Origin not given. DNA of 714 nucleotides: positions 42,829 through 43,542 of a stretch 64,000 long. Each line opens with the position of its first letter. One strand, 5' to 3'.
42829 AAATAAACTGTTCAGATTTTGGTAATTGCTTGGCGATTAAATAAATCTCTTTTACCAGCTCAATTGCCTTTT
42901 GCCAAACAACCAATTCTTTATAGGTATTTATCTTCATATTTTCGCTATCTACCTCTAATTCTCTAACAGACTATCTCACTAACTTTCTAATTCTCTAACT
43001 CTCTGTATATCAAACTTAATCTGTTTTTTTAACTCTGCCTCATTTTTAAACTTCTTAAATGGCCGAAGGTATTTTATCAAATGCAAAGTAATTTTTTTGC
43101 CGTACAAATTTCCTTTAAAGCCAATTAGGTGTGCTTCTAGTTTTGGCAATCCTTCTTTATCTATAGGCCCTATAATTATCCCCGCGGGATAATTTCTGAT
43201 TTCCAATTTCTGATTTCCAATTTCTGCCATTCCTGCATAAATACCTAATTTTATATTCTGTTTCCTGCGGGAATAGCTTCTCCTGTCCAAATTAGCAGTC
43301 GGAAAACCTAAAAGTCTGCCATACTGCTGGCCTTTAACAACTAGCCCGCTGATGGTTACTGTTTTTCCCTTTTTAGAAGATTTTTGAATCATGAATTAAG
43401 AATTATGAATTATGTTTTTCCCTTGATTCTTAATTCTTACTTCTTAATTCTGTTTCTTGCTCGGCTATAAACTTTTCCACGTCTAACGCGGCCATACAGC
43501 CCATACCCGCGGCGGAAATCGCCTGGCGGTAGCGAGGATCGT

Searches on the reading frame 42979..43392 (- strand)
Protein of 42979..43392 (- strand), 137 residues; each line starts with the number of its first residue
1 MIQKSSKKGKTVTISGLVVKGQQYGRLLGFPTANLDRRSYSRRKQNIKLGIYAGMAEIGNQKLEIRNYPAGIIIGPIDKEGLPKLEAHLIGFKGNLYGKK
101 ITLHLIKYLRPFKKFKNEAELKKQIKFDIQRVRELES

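Call 17: search_protein_families(library=pfam, proteins=[window:42979-43392:-], max_evalue=0.00001)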
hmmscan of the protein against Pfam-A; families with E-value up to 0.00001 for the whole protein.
window:42979-43392:- (137 aa): 1 family
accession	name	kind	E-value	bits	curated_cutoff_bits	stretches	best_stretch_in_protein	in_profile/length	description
PF01687.23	Flavokinase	-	2.6e-28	99.2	19.6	1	9-134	2-122/124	Riboflavin kinase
